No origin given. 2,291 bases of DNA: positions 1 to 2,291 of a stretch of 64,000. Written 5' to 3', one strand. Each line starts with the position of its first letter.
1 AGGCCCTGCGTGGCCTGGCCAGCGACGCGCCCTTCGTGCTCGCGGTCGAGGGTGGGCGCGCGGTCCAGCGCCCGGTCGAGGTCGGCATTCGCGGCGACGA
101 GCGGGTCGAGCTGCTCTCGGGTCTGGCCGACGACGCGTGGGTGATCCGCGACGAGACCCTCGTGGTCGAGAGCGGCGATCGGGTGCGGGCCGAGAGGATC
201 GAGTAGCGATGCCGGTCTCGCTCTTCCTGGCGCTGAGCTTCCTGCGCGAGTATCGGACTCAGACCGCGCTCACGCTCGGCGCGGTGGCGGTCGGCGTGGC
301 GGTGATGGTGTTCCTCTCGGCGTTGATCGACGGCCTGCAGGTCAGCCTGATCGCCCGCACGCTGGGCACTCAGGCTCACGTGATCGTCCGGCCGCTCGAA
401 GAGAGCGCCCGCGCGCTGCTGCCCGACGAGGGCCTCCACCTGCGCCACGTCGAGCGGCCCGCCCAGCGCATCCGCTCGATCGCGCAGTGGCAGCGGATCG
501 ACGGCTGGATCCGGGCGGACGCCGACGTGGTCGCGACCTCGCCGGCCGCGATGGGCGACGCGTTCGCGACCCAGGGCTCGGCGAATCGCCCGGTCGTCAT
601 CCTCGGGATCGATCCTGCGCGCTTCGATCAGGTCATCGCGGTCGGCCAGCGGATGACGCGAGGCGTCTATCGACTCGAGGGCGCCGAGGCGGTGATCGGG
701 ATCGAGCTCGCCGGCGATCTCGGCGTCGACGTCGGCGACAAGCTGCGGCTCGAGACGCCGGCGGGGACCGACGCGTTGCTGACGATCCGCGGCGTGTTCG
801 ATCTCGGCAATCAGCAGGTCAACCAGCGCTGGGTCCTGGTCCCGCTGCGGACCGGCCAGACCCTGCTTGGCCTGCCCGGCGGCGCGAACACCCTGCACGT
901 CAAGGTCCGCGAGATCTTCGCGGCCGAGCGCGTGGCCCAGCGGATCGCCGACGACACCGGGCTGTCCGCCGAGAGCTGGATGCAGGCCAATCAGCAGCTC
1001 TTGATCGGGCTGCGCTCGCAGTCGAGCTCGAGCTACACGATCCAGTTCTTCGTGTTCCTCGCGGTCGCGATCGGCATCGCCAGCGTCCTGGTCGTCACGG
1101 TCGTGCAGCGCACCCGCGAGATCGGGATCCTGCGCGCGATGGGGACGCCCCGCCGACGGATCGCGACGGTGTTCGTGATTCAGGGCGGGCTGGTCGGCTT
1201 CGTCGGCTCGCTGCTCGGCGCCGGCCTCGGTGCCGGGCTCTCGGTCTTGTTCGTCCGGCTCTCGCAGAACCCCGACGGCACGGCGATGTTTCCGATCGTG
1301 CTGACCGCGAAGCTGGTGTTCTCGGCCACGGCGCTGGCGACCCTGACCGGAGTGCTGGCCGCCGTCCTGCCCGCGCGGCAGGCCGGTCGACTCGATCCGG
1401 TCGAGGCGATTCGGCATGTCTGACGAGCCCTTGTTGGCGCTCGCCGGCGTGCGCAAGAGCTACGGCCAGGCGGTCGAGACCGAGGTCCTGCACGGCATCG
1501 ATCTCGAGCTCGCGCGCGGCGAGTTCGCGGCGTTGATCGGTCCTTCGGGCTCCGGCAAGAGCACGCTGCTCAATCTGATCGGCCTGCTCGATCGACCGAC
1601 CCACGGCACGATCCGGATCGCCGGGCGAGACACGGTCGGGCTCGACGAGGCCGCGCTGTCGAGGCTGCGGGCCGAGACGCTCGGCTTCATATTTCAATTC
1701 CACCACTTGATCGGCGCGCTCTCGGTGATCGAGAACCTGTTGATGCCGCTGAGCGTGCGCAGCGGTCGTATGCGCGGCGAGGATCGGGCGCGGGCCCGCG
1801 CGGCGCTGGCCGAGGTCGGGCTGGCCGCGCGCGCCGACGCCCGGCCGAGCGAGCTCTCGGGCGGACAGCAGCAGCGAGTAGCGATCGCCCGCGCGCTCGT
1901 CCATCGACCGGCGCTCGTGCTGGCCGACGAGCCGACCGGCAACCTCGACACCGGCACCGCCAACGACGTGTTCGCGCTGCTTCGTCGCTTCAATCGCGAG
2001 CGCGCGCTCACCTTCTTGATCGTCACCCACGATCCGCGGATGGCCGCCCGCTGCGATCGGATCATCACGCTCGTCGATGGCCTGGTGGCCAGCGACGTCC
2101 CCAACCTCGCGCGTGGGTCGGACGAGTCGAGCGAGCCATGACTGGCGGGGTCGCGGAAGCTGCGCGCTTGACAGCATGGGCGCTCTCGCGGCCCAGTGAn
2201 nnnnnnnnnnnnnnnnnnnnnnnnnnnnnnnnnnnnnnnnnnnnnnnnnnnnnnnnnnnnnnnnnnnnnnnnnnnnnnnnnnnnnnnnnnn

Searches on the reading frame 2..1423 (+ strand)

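Call 58: search_protein_families(library=pfam, proteins=[window:2-1423:+], max_evalue=0.0001)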
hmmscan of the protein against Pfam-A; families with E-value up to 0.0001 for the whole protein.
window:2-1423:+ (473 aa): 2 families
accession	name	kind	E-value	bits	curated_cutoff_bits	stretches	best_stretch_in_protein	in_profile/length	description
PF02687.27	FtsX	-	1.4e-16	61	25.5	1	349-466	5-120/120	FtsX-like permease C-terminal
PF12704.14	MacB_PCD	-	4.4e-15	57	27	1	88-316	1-205/207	MacB-like periplasmic core domain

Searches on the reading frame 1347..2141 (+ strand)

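Call 58: search_protein_families(library=pfam, proteins=[window:1347-2141:+], max_evalue=0.0001)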
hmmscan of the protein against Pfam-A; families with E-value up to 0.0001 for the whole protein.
window:1347-2141:+ (264 aa): 3 families
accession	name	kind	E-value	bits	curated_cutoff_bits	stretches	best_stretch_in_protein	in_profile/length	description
PF00005.33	ABC_tran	-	2.1e-33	116.3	25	1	48-197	1-136/137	ABC transporter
PF13304.12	AAA_21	-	3.2e-08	34.4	27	0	60-85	1-29/304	AAA domain, putative AbiEii toxin, Type IV TA system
PF02463.25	SMC_N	-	4.3e-07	30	40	0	164-242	131-211/220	RecF/RecN/SMC N terminal domain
